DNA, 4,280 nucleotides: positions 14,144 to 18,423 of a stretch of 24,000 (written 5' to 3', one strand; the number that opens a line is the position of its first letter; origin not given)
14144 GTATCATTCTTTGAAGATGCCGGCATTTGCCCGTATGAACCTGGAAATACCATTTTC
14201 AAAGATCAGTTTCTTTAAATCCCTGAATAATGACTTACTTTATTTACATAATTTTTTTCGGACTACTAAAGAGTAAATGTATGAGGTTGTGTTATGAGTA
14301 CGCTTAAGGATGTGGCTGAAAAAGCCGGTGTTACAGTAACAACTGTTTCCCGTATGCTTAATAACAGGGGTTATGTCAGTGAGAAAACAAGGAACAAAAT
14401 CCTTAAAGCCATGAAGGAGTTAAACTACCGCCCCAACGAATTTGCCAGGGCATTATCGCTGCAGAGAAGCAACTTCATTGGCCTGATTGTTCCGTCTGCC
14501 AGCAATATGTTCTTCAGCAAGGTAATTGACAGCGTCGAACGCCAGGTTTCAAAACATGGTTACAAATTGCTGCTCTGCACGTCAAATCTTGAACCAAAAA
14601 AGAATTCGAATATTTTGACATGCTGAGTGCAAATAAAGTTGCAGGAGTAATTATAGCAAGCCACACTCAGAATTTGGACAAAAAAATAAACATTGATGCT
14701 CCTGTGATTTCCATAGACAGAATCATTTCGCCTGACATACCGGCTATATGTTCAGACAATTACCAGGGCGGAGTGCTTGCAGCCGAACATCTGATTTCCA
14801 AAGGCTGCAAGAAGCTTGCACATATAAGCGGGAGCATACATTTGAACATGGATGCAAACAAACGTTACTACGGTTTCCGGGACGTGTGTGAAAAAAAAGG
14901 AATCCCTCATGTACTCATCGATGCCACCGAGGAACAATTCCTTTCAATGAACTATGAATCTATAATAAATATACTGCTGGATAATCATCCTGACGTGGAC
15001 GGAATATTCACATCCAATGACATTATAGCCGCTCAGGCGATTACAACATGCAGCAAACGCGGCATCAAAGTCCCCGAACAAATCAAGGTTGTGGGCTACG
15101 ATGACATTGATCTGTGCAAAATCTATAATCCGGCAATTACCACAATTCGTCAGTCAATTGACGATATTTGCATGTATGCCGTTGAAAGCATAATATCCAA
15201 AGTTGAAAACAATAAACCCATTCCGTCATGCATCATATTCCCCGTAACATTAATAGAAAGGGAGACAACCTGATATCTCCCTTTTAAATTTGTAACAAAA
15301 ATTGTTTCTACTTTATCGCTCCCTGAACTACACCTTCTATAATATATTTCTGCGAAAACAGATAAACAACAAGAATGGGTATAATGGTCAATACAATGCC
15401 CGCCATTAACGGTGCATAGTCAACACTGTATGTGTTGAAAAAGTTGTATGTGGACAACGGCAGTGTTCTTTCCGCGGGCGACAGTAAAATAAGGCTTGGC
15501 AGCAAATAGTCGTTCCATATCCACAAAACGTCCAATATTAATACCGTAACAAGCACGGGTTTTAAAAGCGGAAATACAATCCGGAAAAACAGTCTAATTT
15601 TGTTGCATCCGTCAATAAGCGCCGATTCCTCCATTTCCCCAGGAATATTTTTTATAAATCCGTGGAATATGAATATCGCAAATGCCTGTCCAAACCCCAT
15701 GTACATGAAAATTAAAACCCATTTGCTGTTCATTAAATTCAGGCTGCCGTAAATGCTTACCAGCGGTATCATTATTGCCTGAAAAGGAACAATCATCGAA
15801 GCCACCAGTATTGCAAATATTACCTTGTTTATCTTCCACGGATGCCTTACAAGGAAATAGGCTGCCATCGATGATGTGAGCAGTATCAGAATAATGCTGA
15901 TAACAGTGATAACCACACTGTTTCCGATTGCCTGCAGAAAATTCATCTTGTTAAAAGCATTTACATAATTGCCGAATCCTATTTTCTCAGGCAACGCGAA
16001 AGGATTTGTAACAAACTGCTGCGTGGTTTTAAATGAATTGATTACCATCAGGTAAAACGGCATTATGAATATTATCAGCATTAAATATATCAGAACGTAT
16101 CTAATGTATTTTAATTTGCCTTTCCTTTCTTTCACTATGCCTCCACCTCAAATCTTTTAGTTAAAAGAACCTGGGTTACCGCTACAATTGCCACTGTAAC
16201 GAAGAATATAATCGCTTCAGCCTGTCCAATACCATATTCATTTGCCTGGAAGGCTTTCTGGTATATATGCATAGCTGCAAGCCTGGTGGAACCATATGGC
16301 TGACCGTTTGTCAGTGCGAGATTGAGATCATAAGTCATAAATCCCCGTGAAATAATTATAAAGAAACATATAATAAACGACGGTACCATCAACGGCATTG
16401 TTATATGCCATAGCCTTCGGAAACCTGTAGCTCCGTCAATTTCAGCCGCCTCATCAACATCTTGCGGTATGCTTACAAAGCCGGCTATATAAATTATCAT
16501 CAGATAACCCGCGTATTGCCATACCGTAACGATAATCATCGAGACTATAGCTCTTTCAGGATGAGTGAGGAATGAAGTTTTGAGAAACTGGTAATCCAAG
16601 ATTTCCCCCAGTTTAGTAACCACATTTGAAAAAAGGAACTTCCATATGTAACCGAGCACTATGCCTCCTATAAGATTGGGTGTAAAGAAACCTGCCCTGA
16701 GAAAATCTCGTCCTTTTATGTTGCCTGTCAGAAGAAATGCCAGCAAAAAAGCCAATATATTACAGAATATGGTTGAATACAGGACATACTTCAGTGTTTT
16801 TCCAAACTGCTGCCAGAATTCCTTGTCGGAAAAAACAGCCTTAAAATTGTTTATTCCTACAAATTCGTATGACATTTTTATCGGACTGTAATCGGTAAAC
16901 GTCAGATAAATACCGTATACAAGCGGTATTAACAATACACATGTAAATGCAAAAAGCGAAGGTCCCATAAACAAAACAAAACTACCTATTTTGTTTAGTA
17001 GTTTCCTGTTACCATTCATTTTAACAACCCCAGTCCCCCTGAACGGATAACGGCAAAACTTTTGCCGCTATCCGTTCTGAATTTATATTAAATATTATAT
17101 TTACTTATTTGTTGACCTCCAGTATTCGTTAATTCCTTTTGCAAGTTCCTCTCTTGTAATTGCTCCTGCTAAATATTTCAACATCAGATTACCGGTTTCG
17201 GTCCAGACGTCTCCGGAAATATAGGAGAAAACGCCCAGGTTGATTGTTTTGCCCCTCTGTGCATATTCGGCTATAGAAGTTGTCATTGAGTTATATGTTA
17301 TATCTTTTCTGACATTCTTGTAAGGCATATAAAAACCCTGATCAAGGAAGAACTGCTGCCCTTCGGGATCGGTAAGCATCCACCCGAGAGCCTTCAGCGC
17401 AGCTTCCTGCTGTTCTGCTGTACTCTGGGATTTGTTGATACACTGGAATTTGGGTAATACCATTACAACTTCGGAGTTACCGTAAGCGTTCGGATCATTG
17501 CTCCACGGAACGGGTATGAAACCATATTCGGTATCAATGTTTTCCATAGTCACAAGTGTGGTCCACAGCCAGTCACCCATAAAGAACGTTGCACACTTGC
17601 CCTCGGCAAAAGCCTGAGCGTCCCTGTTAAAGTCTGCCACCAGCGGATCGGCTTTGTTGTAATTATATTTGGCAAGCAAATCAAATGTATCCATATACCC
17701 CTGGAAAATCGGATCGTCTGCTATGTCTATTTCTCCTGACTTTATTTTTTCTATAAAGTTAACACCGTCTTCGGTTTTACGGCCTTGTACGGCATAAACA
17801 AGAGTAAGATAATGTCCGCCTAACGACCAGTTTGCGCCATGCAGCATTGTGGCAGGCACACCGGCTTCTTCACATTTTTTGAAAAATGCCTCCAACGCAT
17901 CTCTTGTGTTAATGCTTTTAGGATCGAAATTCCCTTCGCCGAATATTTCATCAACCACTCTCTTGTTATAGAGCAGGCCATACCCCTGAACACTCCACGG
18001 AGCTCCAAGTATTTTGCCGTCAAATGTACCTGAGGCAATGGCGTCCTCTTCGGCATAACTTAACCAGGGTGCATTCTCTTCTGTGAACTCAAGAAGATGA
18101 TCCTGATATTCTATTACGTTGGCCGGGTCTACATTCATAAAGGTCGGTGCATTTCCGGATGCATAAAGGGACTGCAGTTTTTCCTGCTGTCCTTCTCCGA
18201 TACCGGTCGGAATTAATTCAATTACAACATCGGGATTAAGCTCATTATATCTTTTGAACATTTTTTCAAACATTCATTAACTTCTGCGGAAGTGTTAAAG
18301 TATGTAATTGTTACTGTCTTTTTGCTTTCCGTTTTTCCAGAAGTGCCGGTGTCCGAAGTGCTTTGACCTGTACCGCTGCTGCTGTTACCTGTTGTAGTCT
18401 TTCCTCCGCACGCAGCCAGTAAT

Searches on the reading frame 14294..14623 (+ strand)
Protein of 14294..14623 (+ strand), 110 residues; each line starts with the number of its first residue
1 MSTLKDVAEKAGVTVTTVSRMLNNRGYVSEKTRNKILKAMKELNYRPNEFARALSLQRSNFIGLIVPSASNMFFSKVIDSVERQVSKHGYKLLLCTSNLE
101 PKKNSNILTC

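Call 5: search_protein_families(library=pfam, proteins=[window:14294-14623:+], max_evalue=0.01)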
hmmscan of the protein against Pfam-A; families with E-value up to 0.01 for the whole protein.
window:14294-14623:+ (110 aa): 6 families
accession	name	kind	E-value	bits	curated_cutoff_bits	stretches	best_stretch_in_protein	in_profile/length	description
PF00356.27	LacI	-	5e-24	84.3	27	1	3-48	1-46/46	Bacterial regulatory proteins, lacI family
PF01381.28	HTH_3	-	1.7e-05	25.2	23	1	3-40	11-48/55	Helix-turn-helix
PF13443.12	HTH_26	-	9.6e-05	23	22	1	3-40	12-50/63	Cro/C1-type HTH DNA-binding domain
PF13542.12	HTH_Tnp_ISL3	-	0.0035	17.2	27.4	1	1-24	27-49/51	Helix-turn-helix domain of transposase family ISL3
PF09339.16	HTH_IclR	-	0.0045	17.2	22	0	3-23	20-40/52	IclR helix-turn-helix domain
PF01022.26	HTH_5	-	0.0079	16.5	22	0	31-60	2-31/47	Bacterial regulatory protein, arsR family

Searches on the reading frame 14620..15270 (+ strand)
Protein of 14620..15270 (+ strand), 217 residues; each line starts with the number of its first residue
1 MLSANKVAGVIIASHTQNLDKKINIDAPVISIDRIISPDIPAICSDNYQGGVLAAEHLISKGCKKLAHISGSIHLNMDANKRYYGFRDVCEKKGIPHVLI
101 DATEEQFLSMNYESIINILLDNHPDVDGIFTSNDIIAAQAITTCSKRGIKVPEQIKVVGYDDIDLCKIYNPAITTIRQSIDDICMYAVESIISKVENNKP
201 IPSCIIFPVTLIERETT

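Call 5: search_protein_families(library=pfam, proteins=[window:14620-15270:+], max_evalue=0.01)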
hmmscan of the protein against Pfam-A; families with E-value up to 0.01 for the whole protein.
window:14620-15270:+ (217 aa): 3 families
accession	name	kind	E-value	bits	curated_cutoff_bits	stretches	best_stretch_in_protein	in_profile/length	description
PF13377.12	Peripla_BP_3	-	1.6e-29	103.5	26.5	1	55-217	1-167/167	Periplasmic binding protein-like domain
PF00532.27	Peripla_BP_1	-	5.9e-18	65.8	22.2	1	2-213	53-279/281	Periplasmic binding proteins and sugar binding domain of LacI family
PF13407.12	Peripla_BP_4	-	1.4e-09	38.3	35.1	1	26-162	80-218/258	Periplasmic binding protein domain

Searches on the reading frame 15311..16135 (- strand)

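Call 5: search_protein_families(library=pfam, proteins=[window:15311-16135:-], max_evalue=0.01)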
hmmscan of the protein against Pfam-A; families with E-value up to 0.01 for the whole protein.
window:15311-16135:- (275 aa): 1 family
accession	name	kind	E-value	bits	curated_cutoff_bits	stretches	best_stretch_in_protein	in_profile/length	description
PF00528.27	BPD_transp_1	-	7e-22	78.5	26.4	1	86-266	3-179/184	Binding-protein-dependent transport system inner membrane component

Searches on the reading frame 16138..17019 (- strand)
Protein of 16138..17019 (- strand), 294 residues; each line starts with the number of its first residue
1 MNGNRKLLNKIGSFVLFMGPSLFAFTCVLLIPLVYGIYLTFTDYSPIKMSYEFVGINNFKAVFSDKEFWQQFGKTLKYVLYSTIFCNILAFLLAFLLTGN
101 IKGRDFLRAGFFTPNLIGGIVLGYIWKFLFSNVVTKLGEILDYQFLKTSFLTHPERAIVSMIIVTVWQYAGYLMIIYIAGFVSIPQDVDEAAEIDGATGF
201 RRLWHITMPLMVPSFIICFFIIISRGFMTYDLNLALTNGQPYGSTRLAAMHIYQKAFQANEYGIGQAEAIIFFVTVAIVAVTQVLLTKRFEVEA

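Call 5: search_protein_families(library=pfam, proteins=[window:16138-17019:-], max_evalue=0.01)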
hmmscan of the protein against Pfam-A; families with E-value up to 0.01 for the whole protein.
window:16138-17019:- (294 aa): 1 family
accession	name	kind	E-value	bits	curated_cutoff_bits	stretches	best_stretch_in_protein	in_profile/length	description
PF00528.27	BPD_transp_1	-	1.1e-16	61.5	26.4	1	89-290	4-182/184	Binding-protein-dependent transport system inner membrane component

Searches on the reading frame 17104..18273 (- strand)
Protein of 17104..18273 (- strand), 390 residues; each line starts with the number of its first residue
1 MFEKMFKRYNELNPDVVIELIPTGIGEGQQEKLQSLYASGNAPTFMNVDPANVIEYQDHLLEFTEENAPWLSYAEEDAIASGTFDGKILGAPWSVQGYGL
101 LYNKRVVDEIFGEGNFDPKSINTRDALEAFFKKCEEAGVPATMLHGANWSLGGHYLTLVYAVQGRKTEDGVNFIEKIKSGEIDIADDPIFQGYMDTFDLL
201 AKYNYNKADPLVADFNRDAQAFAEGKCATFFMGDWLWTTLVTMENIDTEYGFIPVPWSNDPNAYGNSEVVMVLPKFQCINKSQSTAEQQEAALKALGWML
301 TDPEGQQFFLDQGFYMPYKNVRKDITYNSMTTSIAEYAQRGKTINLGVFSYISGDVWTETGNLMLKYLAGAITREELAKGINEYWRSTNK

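Call 5: search_protein_families(library=pfam, proteins=[window:17104-18273:-], max_evalue=0.01)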
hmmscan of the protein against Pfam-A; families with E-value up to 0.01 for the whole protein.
window:17104-18273:- (390 aa): 2 families
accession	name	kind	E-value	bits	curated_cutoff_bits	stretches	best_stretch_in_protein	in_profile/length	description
PF13416.11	SBP_bac_8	-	5.8e-18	66.1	27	1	4-323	1-267/279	Bacterial extracellular solute-binding protein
PF01547.30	SBP_bac_1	-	4.4e-14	53.6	26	1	2-302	10-303/307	Bacterial extracellular solute-binding protein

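Call 6: search_protein_families(library=ncbifam, proteins=[window:17104-18273:-], max_evalue=0.01)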
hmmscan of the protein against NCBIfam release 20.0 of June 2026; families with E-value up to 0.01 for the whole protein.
window:17104-18273:- (390 aa): 1 family
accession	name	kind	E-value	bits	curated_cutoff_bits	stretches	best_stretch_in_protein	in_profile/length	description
NF007011.0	PRK09474.1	equivalog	0.001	18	291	1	80-257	121-275/396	maltose/maltodextrin ABC transporter substrate-binding protein MalE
